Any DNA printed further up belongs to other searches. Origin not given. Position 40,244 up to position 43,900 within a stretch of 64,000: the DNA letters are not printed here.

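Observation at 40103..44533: SNF2 ATPase combining an F-box-like N-terminus with a RING inserted in the helicase domain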

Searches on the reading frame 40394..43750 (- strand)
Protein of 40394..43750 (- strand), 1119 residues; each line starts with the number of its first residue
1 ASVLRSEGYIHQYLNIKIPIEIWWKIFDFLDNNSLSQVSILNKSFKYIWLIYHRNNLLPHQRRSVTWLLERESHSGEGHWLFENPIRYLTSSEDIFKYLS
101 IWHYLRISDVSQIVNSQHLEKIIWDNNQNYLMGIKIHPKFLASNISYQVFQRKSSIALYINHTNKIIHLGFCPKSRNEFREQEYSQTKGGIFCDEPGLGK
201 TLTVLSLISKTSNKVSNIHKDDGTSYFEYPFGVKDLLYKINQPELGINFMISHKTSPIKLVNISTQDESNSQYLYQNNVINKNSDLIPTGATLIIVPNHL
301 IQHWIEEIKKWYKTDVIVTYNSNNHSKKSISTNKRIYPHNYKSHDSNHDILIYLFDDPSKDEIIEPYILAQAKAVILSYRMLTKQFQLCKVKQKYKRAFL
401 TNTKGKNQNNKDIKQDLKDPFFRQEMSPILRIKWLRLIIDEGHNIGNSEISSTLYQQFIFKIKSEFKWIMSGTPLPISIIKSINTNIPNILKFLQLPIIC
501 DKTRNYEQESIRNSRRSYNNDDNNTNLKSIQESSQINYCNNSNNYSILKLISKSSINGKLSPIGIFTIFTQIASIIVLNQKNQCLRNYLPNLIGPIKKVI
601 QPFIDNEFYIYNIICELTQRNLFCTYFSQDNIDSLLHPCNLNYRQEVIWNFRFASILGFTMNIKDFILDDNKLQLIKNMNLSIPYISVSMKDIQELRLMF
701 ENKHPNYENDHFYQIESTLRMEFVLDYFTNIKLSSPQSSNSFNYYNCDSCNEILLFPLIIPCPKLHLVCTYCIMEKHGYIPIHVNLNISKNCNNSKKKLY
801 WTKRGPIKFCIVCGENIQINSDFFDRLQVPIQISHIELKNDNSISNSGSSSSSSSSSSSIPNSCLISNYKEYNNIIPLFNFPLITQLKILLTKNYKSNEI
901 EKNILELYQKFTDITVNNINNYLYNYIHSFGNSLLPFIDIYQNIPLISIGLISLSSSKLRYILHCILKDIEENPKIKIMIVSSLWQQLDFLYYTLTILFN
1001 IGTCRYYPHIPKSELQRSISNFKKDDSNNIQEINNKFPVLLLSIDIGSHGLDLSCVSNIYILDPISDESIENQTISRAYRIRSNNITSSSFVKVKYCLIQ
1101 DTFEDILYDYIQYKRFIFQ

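Call 36: search_protein_representatives(alignment_id=A4)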
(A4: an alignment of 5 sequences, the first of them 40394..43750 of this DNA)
Query: 5 sequences, 1121 profile positions. Proteins with E-value up to 0.001 (for the whole library): 5616; up to 1e-10: 1036; up to 1e-30: 26. The best 150 are listed.
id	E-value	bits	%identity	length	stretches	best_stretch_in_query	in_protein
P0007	0.0e+00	1815.8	-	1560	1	1-1121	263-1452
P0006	0.0e+00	1653.9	-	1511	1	2-1121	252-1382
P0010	3.9e-296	1001.7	-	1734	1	8-1119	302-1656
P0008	8.9e-296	1000.5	-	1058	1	12-776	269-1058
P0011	9.7e-221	752.0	-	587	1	623-1085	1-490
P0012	2.1e-65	237.6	-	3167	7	984-1107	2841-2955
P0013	3.9e-62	226.8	-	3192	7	984-1108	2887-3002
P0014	7.7e-60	219.2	-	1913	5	574-783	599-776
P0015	7.2e-52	192.8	-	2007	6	575-667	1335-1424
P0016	7.7e-43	162.9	-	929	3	441-664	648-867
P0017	1.7e-42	161.8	-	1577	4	292-530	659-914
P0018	6.9e-42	159.8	-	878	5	599-783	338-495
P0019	2.4e-36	141.4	-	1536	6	1032-1109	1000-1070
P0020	6.5e-36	140.0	-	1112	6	1040-1088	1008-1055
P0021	1.5e-35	138.7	-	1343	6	983-1106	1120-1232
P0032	2.9e-31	124.6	-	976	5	185-319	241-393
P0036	6.4e-30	120.1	-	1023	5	430-512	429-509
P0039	2.6e-29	118.1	-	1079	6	1013-1117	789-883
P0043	1.9e-28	115.2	-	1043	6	179-217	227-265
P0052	2.2e-27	111.7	-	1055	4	441-533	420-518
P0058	4.4e-27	110.7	-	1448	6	439-513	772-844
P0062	3.3e-26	107.8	-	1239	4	1040-1112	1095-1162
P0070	2.9e-25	104.7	-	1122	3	281-493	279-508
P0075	8.2e-25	103.2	-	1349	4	294-514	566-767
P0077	1.6e-24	102.3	-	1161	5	439-499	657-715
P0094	5.6e-23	97.1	-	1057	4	177-267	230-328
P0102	1.4e-22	95.8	-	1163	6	1034-1107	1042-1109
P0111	5.6e-22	93.8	-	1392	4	941-1111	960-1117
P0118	2.3e-21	91.8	-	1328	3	951-1087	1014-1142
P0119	3.0e-21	91.4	-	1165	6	438-513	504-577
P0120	3.3e-21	91.3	-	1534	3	185-496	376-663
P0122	4.1e-21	91.0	-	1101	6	443-513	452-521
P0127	1.0e-20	89.7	-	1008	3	278-513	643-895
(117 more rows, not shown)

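Call 37: search_protein_families(library=pfam, proteins=[P0010, P0014, P0015, P0016, P0017, P0018], max_evalue=0.1)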
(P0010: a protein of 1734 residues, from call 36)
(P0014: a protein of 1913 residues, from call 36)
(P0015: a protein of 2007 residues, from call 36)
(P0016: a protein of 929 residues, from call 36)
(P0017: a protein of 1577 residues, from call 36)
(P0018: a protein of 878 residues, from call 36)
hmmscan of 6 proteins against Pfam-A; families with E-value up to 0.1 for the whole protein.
P0010 (1734 aa): 5 families
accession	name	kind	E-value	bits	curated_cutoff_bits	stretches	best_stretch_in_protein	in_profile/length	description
PF00176.29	SNF2-rel_dom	-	1.6e-29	103.4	24.9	1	354-951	1-187/290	SNF2-related domain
PF00271.37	Helicase_C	-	1.7e-10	41.6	23.5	1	1490-1598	7-109/110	Helicase conserved C-terminal domain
PF00646.38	F-box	-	4.5e-06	26.8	20.5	1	312-344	4-36/43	F-box domain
PF04851.21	ResIII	-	0.0098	16.3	22.5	0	822-921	70-162/164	Type III restriction enzyme, res subunit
PF12937.12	F-box-like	-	0.018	15.2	24.3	1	312-342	4-34/47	F-box-like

P0014 (1913 aa): 2 families
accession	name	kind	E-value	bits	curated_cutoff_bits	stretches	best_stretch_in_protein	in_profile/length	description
PF00176.29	SNF2-rel_dom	-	9.3e-22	77.9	24.9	2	496-663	117-267/290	SNF2-related domain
PF00271.37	Helicase_C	-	7e-13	49.2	23.5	1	1590-1690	13-110/110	Helicase conserved C-terminal domain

P0015 (2007 aa): 1 family
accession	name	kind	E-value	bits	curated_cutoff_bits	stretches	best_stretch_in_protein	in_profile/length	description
PF00176.29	SNF2-rel_dom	-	2.7e-27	96.1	24.9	2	465-1011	1-91/290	SNF2-related domain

P0016 (929 aa): 1 family
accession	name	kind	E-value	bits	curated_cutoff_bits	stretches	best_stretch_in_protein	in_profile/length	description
PF00176.29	SNF2-rel_dom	-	2e-25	90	24.9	2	34-484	1-77/290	SNF2-related domain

P0017 (1577 aa): 6 families
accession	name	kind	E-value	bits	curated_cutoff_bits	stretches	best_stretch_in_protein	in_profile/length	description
PF00176.29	SNF2-rel_dom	-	8.9e-43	146.9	24.9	1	373-1004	1-277/290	SNF2-related domain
PF00439.30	Bromodomain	-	4.6e-13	49.4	21.7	1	522-609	2-83/84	Bromodomain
PF14447.12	Prok-RING_4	-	4.8e-06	26.8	27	1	1110-1149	1-38/46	Prokaryotic RING finger family 4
PF00271.37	Helicase_C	-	5e-05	24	23.5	1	1346-1444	11-110/110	Helicase conserved C-terminal domain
PF14634.12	zf-RING_5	-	0.00068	20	27.9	1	1110-1148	2-42/43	zinc-RING finger domain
PF13920.12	zf-C3HC4_3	-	0.0014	18.8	27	1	1109-1149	4-44/49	Zinc finger, C3HC4 type (RING finger)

P0018 (878 aa): 4 families
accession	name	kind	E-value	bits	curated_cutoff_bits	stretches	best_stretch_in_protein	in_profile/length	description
PF00176.29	SNF2-rel_dom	-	7.6e-27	94.6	24.9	1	56-371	40-259/290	SNF2-related domain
PF00271.37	Helicase_C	-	0.00011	22.9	23.5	1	681-776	16-110/110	Helicase conserved C-terminal domain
PF25207.1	DUF7837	-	0.044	14.2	27.8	0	504-519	2-17/47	Domain of unknown function (DUF7837)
PF13920.12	zf-C3HC4_3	-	0.08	13.2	27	0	466-518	3-47/49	Zinc finger, C3HC4 type (RING finger)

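Call 38: list_cluster_members(proteins=[P0010, P0012, P0013, P0014, P0015, P0016, P0017, P0018, P0019, P0021])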
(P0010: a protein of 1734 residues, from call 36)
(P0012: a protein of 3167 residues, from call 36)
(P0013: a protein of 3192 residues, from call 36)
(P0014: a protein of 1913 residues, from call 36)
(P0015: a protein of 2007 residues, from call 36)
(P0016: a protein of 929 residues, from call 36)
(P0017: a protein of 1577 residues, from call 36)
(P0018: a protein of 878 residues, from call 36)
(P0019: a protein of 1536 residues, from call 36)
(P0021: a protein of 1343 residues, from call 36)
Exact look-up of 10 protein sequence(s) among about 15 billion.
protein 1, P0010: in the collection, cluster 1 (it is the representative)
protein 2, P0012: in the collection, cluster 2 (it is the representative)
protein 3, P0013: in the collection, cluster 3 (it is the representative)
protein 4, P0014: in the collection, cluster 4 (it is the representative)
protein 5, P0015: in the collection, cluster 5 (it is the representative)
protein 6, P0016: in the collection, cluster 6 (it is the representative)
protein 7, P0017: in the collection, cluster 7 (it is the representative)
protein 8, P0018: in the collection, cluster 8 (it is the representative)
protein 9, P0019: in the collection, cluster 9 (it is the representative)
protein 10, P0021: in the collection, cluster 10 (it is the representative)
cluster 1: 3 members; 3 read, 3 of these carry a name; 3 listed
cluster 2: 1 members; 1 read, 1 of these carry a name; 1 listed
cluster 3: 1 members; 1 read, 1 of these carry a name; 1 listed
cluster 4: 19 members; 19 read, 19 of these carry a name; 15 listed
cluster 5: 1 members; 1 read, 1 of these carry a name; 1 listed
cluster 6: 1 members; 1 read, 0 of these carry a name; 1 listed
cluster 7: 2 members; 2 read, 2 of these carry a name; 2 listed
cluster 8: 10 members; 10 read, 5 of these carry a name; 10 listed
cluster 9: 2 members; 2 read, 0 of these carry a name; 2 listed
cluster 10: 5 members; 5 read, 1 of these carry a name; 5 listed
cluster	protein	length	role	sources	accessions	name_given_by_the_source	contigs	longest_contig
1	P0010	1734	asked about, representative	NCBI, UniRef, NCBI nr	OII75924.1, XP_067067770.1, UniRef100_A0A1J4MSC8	helicase conserved C-terminal domain-containing protein [Cryptosporidium andersoni] | Helicase conserved C-terminal domain-containing protein n=1 Tax=Cryptosporidium andersoni ...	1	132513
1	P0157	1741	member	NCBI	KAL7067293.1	helicase conserved C-terminal domain-containing protein [Cryptosporidium serpentis]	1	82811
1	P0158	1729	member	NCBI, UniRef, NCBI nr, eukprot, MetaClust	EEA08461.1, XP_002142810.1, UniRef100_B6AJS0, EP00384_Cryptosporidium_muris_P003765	helicase [Cryptosporidium muris RN66] | Helicase conserved C-terminal domain-containing protein n=1 Tax=Cryptosporidium muris ... | XP_002142810.1 helicase [Cryptosporidium muris RN66]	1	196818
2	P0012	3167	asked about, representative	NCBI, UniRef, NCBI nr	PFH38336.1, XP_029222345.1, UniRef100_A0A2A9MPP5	hypothetical protein BESB_006770 [Besnoitia besnoiti] | Helicase C-terminal domain-containing protein n=1 Tax=Besnoitia besnoiti TaxID=94643 ...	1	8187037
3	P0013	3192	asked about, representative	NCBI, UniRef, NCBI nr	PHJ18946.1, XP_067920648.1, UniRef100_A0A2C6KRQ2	swi2 snf2-containing protein [Cystoisospora suis] | Swi2 snf2-containing protein n=1 Tax=Cystoisospora suis TaxID=483139 ...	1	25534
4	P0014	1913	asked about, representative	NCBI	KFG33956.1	SWI2/SNF2-containing protein, partial [Toxoplasma gondii FOU]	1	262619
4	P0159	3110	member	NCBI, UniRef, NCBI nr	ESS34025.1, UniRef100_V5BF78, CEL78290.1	SWI2/SNF2-containing protein [Toxoplasma gondii VEG] | Helicase conserved C-terminal domain-containing protein n=3 Tax=Toxoplasma gondii ...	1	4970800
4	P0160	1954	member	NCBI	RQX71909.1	SWI2/SNF2-containing protein, partial [Toxoplasma gondii CAST]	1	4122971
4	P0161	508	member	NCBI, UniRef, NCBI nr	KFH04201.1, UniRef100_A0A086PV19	SWI2/SNF2-containing protein [Toxoplasma gondii MAS] | SWI2/SNF2-containing protein n=2 Tax=Toxoplasma gondii TaxID=5811 RepID=A0A086PV19_TOXGO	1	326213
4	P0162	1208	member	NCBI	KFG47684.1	SWI2/SNF2-containing protein, partial [Toxoplasma gondii p89]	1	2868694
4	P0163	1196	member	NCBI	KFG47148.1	SWI2/SNF2-containing protein, partial [Toxoplasma gondii GAB2-2007-GAL-DOM2]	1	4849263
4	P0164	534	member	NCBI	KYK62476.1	SWI2/SNF2-containing protein, partial [Toxoplasma gondii TgCatPRC2]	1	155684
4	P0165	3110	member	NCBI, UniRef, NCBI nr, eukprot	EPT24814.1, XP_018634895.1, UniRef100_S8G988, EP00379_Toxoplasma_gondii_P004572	SWI2/SNF2-containing protein [Toxoplasma gondii ME49] | SWI2/SNF2-containing protein n=1 Tax=Toxoplasma gondii (strain ATCC 50611 / Me49) ... | XP_018634895.1 SWI2/SNF2-containing protein [Toxoplasma gondii ME49]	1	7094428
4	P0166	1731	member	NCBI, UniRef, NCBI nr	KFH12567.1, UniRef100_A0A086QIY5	SWI2/SNF2-containing protein [Toxoplasma gondii VAND] | SWI2/SNF2-containing protein n=1 Tax=Toxoplasma gondii VAND TaxID=933077 ...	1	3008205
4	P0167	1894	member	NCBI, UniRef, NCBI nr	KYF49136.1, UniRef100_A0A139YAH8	SWI2/SNF2-containing protein [Toxoplasma gondii ARI] | SWI2/SNF2-containing protein n=1 Tax=Toxoplasma gondii ARI TaxID=1074872 ...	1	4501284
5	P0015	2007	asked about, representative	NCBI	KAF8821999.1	SWI2/SNF2-containing protein, partial [Cardiosporidium cionae]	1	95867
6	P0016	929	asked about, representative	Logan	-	-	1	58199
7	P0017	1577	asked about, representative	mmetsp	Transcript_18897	Transcript_18897/g.28050 ORF Transcript_18897/g.28050 Transcript_18897/m.28050 ...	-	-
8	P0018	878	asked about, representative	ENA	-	-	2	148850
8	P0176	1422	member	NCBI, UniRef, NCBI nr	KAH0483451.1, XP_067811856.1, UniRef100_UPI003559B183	MAG: uncharacterized protein KVP18_003745 [Porospora cf. gigantea A] | uncharacterized protein n=2 Tax=Porospora cf. gigantea A TaxID=2853593 RepID=UPI003559B183 | MAG: hypothetical protein KVP18_003745 [Porospora cf. gigantea A]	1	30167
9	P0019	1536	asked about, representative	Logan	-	-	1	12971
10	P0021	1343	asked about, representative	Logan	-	-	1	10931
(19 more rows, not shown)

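Call 39: search_protein_families(library=pfam, proteins=[P0165, P0012, P0176, P0158], max_evalue=0.1)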
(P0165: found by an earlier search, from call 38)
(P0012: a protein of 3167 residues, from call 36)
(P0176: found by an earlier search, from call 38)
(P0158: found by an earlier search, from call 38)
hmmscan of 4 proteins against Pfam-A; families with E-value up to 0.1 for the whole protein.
P0165 (3110 aa): 2 families
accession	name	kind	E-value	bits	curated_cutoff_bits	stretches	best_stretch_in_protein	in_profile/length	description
PF00176.29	SNF2-rel_dom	-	1.1e-27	97.3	24.9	2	1692-1859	117-267/290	SNF2-related domain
PF00271.37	Helicase_C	-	1.3e-12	48.4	23.5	1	2784-2884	13-110/110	Helicase conserved C-terminal domain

P0012 (3167 aa): 2 families
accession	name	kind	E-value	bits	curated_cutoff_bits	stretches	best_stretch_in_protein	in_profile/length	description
PF00176.29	SNF2-rel_dom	-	5.7e-28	98.3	24.9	2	1713-1883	114-267/290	SNF2-related domain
PF00271.37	Helicase_C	-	5.3e-13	49.6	23.5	1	2837-2937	13-110/110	Helicase conserved C-terminal domain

P0176 (1422 aa): 3 families
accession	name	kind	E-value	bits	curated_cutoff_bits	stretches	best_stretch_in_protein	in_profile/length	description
PF00176.29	SNF2-rel_dom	-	5.4e-34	118.1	24.9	1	407-915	18-259/290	SNF2-related domain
PF00271.37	Helicase_C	-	0.00018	22.2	23.5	1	1225-1320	16-110/110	Helicase conserved C-terminal domain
PF00646.38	F-box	-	0.0017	18.6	20.5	1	230-261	1-32/43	F-box domain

P0158 (1729 aa): 5 families
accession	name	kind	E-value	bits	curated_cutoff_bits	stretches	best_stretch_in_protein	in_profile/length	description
PF00176.29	SNF2-rel_dom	-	2.7e-29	102.6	24.9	1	355-953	1-189/290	SNF2-related domain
PF00271.37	Helicase_C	-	1.6e-10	41.6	23.5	1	1491-1599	7-109/110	Helicase conserved C-terminal domain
PF00646.38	F-box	-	2.7e-06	27.5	20.5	1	313-347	4-38/43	F-box domain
PF04851.21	ResIII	-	0.0019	18.5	22.5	0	822-921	70-162/164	Type III restriction enzyme, res subunit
PF12937.12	F-box-like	-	0.014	15.6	24.3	1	312-343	3-34/47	F-box-like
